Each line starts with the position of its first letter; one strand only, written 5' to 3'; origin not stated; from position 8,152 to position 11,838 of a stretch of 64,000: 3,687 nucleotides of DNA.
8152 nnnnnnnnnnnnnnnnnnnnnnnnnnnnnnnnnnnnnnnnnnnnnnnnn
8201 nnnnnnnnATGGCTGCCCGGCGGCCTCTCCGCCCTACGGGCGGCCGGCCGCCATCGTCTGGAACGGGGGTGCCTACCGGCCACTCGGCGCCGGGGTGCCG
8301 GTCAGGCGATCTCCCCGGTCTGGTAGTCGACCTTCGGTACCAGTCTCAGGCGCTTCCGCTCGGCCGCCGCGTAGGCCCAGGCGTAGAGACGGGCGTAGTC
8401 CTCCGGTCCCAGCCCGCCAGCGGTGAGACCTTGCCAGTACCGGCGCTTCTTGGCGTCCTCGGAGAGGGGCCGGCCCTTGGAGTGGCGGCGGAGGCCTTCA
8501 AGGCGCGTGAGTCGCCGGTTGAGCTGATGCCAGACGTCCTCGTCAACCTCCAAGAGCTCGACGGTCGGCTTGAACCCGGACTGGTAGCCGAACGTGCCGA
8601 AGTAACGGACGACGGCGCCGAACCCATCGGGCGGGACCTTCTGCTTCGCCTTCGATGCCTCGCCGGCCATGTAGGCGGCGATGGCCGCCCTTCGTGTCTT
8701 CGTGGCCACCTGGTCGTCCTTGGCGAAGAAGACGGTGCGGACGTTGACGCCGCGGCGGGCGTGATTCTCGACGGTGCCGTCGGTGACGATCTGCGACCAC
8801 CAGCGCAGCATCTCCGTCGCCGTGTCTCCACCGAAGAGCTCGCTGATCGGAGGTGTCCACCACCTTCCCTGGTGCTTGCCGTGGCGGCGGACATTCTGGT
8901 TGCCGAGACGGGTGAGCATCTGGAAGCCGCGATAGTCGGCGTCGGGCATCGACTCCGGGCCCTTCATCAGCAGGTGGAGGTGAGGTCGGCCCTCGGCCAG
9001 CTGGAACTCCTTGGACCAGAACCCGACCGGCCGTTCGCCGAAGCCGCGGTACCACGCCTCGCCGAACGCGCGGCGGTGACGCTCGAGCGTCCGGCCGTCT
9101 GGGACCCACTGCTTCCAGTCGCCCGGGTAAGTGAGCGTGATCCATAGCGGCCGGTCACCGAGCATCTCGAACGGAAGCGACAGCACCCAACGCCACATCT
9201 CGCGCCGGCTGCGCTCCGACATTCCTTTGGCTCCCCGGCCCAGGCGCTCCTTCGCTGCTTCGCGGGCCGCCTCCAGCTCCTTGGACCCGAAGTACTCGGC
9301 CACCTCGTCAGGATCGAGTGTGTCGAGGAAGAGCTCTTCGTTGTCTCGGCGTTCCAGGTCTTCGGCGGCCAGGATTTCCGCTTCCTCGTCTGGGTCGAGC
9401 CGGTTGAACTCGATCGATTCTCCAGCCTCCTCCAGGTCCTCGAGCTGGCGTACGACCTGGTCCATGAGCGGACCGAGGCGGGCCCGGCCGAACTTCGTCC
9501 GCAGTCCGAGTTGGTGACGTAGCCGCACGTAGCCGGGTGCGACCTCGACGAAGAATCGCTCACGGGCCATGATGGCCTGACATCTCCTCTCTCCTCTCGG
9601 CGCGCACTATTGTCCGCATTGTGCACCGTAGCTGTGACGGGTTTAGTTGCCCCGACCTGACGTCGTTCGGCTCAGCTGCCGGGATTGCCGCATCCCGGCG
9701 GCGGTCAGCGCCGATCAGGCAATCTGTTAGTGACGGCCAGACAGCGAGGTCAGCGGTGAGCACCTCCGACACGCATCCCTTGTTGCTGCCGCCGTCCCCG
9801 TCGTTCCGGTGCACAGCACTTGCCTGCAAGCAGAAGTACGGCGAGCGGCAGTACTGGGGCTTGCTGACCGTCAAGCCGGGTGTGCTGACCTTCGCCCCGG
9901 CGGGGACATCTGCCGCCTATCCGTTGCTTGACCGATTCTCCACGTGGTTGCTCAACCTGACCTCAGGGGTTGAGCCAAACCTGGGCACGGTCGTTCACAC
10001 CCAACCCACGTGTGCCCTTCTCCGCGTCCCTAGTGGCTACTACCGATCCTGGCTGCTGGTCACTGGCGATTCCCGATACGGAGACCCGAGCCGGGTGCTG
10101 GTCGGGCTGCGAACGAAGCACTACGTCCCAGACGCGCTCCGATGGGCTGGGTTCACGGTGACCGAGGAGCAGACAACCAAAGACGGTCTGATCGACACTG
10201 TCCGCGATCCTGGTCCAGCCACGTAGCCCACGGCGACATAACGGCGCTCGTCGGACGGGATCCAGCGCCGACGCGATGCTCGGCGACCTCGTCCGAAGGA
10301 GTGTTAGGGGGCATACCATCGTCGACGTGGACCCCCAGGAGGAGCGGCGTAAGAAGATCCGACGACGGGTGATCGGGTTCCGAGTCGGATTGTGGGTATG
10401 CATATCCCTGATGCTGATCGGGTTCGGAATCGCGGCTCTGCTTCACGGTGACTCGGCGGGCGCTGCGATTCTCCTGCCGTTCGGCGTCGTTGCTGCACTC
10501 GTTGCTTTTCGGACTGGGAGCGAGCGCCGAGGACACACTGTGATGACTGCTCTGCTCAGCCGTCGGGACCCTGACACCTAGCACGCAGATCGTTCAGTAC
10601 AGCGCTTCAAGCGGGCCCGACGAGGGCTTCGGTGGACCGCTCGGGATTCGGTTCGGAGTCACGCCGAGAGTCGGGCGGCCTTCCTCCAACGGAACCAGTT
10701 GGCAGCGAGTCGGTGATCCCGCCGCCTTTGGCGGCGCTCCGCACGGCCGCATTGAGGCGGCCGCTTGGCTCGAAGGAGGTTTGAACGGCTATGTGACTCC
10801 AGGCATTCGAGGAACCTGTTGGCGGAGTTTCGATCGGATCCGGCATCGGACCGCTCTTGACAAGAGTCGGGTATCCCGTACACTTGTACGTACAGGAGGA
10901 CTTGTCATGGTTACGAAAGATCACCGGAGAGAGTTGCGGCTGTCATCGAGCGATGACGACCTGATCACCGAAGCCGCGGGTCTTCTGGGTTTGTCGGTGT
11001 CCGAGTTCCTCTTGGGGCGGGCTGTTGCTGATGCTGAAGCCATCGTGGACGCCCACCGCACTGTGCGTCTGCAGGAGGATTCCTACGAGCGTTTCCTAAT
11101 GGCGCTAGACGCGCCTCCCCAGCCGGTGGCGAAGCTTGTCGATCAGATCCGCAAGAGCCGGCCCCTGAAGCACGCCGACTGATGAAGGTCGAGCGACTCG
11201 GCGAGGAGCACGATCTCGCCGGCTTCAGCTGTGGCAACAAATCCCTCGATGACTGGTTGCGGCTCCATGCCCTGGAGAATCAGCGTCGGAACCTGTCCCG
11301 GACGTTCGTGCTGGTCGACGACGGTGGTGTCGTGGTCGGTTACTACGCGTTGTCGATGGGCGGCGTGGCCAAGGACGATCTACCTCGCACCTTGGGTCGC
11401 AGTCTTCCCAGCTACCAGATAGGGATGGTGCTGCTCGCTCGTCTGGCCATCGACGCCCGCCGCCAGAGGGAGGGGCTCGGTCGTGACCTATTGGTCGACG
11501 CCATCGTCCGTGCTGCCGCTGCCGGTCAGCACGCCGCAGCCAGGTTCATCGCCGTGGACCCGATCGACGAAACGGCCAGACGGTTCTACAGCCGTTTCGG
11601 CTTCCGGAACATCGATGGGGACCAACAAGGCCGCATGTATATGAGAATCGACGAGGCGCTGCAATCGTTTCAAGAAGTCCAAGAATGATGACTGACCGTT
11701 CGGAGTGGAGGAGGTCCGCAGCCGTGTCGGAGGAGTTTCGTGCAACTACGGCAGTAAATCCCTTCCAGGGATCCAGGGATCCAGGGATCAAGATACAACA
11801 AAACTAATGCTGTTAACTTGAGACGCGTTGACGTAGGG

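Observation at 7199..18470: Five related integrative modules stacked head-to-tail on the 3' end of ribosomal protein gene rpsJ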

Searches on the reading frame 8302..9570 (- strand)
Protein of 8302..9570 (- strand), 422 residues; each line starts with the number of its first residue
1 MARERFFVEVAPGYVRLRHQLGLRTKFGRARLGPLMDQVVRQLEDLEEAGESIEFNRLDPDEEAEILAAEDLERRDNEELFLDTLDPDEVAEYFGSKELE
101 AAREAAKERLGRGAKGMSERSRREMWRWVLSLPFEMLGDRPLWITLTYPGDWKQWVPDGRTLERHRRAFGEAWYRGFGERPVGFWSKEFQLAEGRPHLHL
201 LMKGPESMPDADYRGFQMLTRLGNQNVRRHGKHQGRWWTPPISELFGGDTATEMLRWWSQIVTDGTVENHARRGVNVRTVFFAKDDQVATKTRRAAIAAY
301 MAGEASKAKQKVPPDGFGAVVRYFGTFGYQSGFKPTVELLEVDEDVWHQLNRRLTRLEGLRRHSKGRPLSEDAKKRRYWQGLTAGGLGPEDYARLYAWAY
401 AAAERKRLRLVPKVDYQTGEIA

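Call 11: search_protein_families(library=pfam, proteins=[window:8302-9570:-], max_evalue=0.01)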
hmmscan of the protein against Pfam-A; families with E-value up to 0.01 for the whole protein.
window:8302-9570:- (422 aa): 1 family
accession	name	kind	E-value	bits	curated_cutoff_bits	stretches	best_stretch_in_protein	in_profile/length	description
PF23343.2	REP_ORF2-G2P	-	4.3e-05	24.2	27.8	1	142-214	2-71/99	Replication-associated protein ORF2/G2P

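Call 25: search_protein_families(library=ncbifam, proteins=[window:8302-9570:-], max_evalue=0.01)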
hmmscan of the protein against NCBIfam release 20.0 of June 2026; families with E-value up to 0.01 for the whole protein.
window:8302-9570:- (422 aa): 0 families

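Call 51: search_solved_structures(query=window:8302-9570:-, max_evalue=1)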
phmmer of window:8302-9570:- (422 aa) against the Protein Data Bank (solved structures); distinct sequences matched with E-value up to 1: 0.
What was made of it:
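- On HUH rolling-circle replication initiator: The PDB sequence search found nothing (call 51).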

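Call 52: search_protein_families(library=phrogs, proteins=[window:8302-9570:-], max_evalue=0.01)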
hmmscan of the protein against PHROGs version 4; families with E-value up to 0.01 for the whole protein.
window:8302-9570:- (422 aa): 0 families
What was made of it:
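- Tried and rejected: A PDB sequence search, NCBIfam and PHROGs gave nothing for Rep (calls 25, 51, 52).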

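Call 53: search_dna_similar(query=window:8302-9570:-, collection=plasmids, mode=protein, max_evalue=0.001, max_rows=15)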
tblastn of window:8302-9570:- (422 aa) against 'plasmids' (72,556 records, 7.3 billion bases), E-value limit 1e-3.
Records with a match: 11; places in all: 12; records where one place covers at least 80% of the query: 0.
Best place of each record, by identity: <60% 11.
By first word of the organism name: Streptomyces 4; Rhodococcus 2; Nonomuraea 2; Amycolatopsis 1; Couchioplanes 1; Streptosporangium 1.
By predicted mobility (MOB-suite, as given by PLSDB): non-mobilizable 11.
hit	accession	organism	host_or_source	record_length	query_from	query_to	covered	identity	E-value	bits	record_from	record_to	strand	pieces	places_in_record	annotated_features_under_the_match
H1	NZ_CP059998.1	Amycolatopsis sp. CA-230715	cell culture,soil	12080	118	378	62%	25.2%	9e-5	52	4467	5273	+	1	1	hypothetical protein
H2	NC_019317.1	Streptomyces sp. X335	soil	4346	141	362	53%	28.2%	3e-8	63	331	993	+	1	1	hypothetical protein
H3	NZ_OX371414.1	Streptomyces albidoflavus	grassland soil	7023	118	214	23%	41.3%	1e-6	59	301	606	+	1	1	hypothetical protein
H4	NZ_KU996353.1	Streptomyces silaceus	-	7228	118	217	24%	39.8%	4e-6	57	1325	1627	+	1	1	hypothetical protein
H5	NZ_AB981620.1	Couchioplanes caeruleus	-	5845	118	208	22%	40.0%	5e-9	66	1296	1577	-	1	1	hypothetical protein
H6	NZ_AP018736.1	Rhodococcus erythropolis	-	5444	116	205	21%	38.7%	6e-6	56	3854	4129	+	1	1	hypothetical protein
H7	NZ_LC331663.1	Rhodococcus erythropolis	-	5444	116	205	21%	38.7%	6e-6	56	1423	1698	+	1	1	hypothetical protein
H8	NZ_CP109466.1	Streptosporangium sp. NBC_01469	-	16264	116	208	22%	37.1%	7e-8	62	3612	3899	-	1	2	hypothetical protein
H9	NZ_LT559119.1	Nonomuraea gerenzanensis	-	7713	116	215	24%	33.3%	5e-4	50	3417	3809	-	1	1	hypothetical protein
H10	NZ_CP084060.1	Nonomuraea gerenzanensis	mixed culture,soil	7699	116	215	24%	33.3%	6e-4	50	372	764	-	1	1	none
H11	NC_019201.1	Streptomyces sp. x4(2010)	swine manure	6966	118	208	22%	36.2%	7e-6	56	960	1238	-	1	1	hypothetical protein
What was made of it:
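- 8302..9570 (-): Rep, intact at 422 aa; an HUH-type rolling-circle replication initiator. Matches small actinomycete plasmids (call 53).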

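Call 54: find_homologous_proteins(query=window:8302-9570:-, max_evalue=0.00001)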
Query window:8302-9570:- (422 aa): 75 proteins with E <= 0.00001 among 8000 candidates.
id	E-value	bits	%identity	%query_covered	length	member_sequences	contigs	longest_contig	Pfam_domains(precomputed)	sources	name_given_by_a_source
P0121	3.8e-263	891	91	100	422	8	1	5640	-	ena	-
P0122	8.6e-252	854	88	100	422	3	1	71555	-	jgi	jgi:hypothetical protein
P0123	5.6e-232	789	82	98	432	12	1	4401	-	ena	-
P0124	3.8e-227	773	82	97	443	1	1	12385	-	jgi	jgi:hypothetical protein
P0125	7.3e-222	755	78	98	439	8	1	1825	-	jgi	jgi:hypothetical protein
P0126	1.1e-221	755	80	96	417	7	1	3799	-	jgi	jgi:hypothetical protein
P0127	8.5e-213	725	75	99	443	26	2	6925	-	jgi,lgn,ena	-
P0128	5.2e-208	710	77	95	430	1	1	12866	-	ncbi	ncbi:MAG: hypothetical protein ACYC1D_06215 [Acidimicrobiales bacterium]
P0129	1.1e-204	699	74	99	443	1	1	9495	-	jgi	jgi:hypothetical protein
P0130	1.4e-202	692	74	96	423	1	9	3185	-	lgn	-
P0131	7.6e-197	673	78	88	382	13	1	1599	-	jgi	jgi:hypothetical protein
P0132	1.6e-183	629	68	95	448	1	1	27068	-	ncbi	-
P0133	3.8e-183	628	69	96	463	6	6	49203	-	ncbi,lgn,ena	-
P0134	1.2e-174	600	72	87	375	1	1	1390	-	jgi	-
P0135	2.8e-167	575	73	84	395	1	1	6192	-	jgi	jgi:hypothetical protein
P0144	5.6e-130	452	55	96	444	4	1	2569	PF23343.3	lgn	-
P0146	3.4e-126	440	54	97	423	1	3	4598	PF23343.3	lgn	-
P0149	4.4e-117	410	55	87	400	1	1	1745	PF23343.3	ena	-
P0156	7.3e-104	366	63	65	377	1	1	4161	PF23343.3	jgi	jgi:hypothetical protein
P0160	1.9e-94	335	52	78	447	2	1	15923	PF23343.3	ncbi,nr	ncbi:MAG TPA: hypothetical protein VFH56_14810 [Acidimicrobiales bacterium]|nr:hypothetical protein 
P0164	1.2e-76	277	60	51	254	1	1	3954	PF23343.3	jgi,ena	-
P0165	4.1e-71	259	45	77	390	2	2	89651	PF23343.3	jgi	-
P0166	1.4e-67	247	42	86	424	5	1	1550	PF23343.3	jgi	jgi:hypothetical protein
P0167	3.3e-66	242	44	68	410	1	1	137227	PF23343.3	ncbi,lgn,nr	ncbi:MAG TPA: hypothetical protein VFP54_02900 [Acidimicrobiales bacterium]|nr:hypothetical protein 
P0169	1.4e-59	221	44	64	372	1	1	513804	PF23343.3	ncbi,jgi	ncbi:MAG: hypothetical protein QOE35_1907 [Actinomycetota bacterium]|jgi:hypothetical protein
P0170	5.6e-59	219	45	68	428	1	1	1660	PF23343.3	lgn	-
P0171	8.1e-59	218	44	67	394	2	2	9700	PF23343.3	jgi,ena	-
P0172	1.3e-58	217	45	68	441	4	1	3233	PF23343.3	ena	-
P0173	3.5e-58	216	39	86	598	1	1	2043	PF23343.3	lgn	-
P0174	2.9e-57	213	42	75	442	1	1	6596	PF23343.3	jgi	jgi:hypothetical protein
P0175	3.8e-56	209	42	71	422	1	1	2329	PF23343.3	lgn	-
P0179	4.1e-53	199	43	68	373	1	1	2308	PF23343.3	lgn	-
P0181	1.2e-51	194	40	72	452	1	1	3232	PF23343.3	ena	-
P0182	1.7e-51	194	42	67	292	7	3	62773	PF23343.3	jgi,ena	jgi:hypothetical protein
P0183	1.7e-50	191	42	67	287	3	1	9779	PF23343.3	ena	-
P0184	5.7e-50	189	37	94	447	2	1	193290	PF23343.3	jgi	jgi:hypothetical protein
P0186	6.8e-47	179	43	65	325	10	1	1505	PF23343.3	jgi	jgi:hypothetical protein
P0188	4.8e-44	169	37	71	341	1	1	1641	PF23343.3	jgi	jgi:hypothetical protein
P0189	4.1e-41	160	39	70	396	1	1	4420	PF20199.5,PF23343.3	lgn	-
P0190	1.5e-39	155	37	69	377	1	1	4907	PF23343.3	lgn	-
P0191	3.7e-39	153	38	67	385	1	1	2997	PF23343.3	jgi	jgi:hypothetical protein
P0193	3.6e-22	97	36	52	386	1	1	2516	PF23343.3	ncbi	-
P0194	1.5e-6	46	46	15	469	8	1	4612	PF23343.3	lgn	-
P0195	1.7e-6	46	35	31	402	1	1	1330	PF23343.3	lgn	-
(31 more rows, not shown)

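Call 61: predict_structure(alignment_id=A3)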
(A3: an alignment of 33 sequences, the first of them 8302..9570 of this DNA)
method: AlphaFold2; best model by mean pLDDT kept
length: 422 residues; sequences in the alignment: 33
mean_pLDDT: 86.6   pTM: 0.73
mean pLDDT of the five models: 86.6, 86.5, 84.1, 82.8, 81.6
residues with pLDDT >= 90: 243; 70-90: 127; 50-70: 49; < 50: 3
segments of 3 or more residues with pLDDT < 50: none
pLDDT, mean of each block of 10 residues (from residue 1): 82 92 58 68 73 61 85 89 92 87 65 75 93 92 96 95 98 97 96 92 96 95 93 92 97 98 97 93 54 76 89 89 93 95 95 92 82 80 90 96 91 74 62
secondary structure, 60 per line:
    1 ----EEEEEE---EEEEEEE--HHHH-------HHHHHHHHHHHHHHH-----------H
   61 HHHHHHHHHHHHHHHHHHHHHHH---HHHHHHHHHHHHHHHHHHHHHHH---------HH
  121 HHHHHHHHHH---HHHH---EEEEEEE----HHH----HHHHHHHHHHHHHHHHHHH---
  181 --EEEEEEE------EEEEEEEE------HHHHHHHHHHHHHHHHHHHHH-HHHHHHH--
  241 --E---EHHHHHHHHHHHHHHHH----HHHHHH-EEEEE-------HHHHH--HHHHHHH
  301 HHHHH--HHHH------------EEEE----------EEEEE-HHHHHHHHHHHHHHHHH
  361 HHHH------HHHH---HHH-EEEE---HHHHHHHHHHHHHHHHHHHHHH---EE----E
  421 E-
elements in order: E5-10 E14-20 H23-26 H34-48 H60-83 H87-109 H119-130 H134-137 E141-147 H159-177 E183-189 E196-203 H210-230 H232-238 H248-263 H268-273 E275-279 H287-291 H294-305 H308-311 E324-327 E338-342 H344-364 H371-374 E382-385 H389-410

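Call 64: fold_search(model_id=the predicted structure, library=pdb)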
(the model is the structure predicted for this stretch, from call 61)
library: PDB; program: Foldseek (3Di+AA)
matches with E <= 10: 543; with E <= 0.001: 0
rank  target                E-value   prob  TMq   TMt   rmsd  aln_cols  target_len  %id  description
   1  9bc5_C                1.0e-02  0.75  0.15  0.14  15.7       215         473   12  AAV-2 Rep68-AAVS1 heptameric complex (released 2025-02-12)
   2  7lcc_A                1.8e-02  0.72  0.25  0.09  18.5       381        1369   11  Helitron transposase bound to LTS (released 2021-08-25)
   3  6xb8_A                1.8e-02  0.63  0.15  0.27  15.6       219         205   14  Adeno-Associated Virus Origin Binding Domain in complex with ssDNA (released 2020-12-09)
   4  9bc5_G                1.8e-02  0.38  0.15  0.14  23.3       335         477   11  AAV-2 Rep68-AAVS1 heptameric complex (released 2025-02-12)
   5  6xb8_C                2.2e-02  0.66  0.16  0.29  15.4       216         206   14  Adeno-Associated Virus Origin Binding Domain in complex with ssDNA (released 2020-12-09)
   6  9bc5_F                2.2e-02  0.35  0.15  0.14  22.4       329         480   12  AAV-2 Rep68-AAVS1 heptameric complex (released 2025-02-12)
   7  9bc5_D                2.4e-02  0.93  0.14  0.13  10.0       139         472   16  AAV-2 Rep68-AAVS1 heptameric complex (released 2025-02-12)
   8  5dcx_A                2.8e-02  0.57  0.15  0.27  15.4       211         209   15  Structural studies of AAV2 Rep68 reveal a partially structured linker and compact domain conformation (released 2015-09-23)
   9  5dcx_G                2.9e-02  0.96  0.14  0.27   9.4       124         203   17  Structural studies of AAV2 Rep68 reveal a partially structured linker and compact domain conformation (released 2015-09-23)
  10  5dcx_E                2.9e-02  0.54  0.14  0.27  16.1       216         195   13  Structural studies of AAV2 Rep68 reveal a partially structured linker and compact domain conformation (released 2015-09-23)
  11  5byg_B                3.1e-02  0.84  0.14  0.26  10.0       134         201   19  X-ray structure of AAV2 OBD-AAVS1 complex 2:1 (released 2015-09-23)
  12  9bc5_E                3.3e-02  0.85  0.14  0.12  10.6       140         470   16  AAV-2 Rep68-AAVS1 heptameric complex (released 2025-02-12)
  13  6xb8_D                3.3e-02  0.54  0.15  0.28  15.8       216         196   14  Adeno-Associated Virus Origin Binding Domain in complex with ssDNA (released 2020-12-09)
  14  5dcx_B                3.9e-02  0.57  0.15  0.28  15.7       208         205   14  Structural studies of AAV2 Rep68 reveal a partially structured linker and compact domain conformation (released 2015-09-23)
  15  6xb8_B                4.1e-02  0.51  0.15  0.28  16.0       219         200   13  Adeno-Associated Virus Origin Binding Domain in complex with ssDNA (released 2020-12-09)
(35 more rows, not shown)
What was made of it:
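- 8302..9570 (-): AlphaFold2 pLDDT 86.6, with the top fold matches AAV Rep and Helitron nucleases at E about 1e-2 (calls 61, 64).
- On HUH rolling-circle replication initiator: Fold matches are all HUH nucleases but weak, at E 1e-2 and TM 0.15-0.4 (call 64).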

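Call 65: find_encoding_contigs(protein=P0123, flank=6000, max_places=6)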
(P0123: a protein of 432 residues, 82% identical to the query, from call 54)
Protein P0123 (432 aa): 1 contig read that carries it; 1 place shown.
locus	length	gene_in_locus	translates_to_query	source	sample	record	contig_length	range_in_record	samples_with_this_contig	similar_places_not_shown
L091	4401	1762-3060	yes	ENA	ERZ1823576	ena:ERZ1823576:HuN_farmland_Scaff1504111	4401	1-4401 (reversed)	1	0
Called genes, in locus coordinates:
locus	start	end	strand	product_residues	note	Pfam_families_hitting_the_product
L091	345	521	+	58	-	-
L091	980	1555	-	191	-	-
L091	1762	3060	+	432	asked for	-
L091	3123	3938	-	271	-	PF00589:Phage_integrase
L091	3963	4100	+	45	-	-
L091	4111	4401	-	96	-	?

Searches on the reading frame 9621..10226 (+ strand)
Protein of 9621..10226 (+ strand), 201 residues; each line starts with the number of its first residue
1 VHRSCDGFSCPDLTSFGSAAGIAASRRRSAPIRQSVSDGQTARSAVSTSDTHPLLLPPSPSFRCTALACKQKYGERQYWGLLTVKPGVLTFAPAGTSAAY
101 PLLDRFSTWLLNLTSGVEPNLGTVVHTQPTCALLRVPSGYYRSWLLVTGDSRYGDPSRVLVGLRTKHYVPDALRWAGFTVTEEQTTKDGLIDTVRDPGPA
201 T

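Call 11: search_protein_families(library=pfam, proteins=[window:9621-10226:+], max_evalue=0.01)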
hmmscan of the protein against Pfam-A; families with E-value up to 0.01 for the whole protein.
window:9621-10226:+ (201 aa): 0 families

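Call 25: search_protein_families(library=ncbifam, proteins=[window:9621-10226:+], max_evalue=0.01)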
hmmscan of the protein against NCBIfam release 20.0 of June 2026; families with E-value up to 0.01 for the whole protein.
window:9621-10226:+ (201 aa): 0 families

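Call 52: search_protein_families(library=phrogs, proteins=[window:9621-10226:+], max_evalue=0.01)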
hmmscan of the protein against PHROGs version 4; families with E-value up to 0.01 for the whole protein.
window:9621-10226:+ (201 aa): 0 families

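Call 88: search_protein_families(library=padloc, proteins=[window:9621-10226:+], max_evalue=0.01)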
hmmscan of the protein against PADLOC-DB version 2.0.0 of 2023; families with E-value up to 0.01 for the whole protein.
window:9621-10226:+ (201 aa): 0 families

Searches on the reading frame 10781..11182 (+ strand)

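Call 11: search_protein_families(library=pfam, proteins=[window:10781-11182:+], max_evalue=0.01)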
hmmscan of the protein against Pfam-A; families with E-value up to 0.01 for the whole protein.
window:10781-11182:+ (133 aa): 2 families
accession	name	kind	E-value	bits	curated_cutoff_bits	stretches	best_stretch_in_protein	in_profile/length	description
PF08681.18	TacA1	-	1.2e-17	64.1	21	1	51-121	3-73/80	Antitoxin TacA 1-like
PF21983.2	NikA-like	-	0.0003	21.3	27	1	46-81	3-38/72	Mobilization protein NikA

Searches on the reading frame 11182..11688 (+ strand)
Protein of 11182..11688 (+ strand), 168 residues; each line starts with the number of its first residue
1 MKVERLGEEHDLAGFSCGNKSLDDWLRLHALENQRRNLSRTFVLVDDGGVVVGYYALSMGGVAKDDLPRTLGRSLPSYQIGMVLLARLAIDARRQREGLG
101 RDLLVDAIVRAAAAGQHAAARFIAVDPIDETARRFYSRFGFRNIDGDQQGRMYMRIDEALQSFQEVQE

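Call 11: search_protein_families(library=pfam, proteins=[window:11182-11688:+], max_evalue=0.01)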
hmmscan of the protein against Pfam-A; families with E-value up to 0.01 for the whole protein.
window:11182-11688:+ (168 aa): 4 families
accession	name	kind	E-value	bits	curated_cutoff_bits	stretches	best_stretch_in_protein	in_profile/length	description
PF13508.13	Acetyltransf_7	-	1.4e-08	35.5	27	1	39-142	3-83/84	Acetyltransferase (GNAT) domain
PF00583.31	Acetyltransf_1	-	4.3e-08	33.9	20.7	1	33-141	26-116/116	Acetyltransferase (GNAT) family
PF13673.13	Acetyltransf_10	-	1.7e-07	31.7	23.6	1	84-149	53-114/128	Acetyltransferase (GNAT) domain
PF08445.16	FR47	-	4.6e-05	23.8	22.1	1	85-145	24-81/86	FR47-like protein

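Call 88: search_protein_families(library=padloc, proteins=[window:11182-11688:+], max_evalue=0.01)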
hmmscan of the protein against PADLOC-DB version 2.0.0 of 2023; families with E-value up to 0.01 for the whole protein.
window:11182-11688:+ (168 aa): 0 families
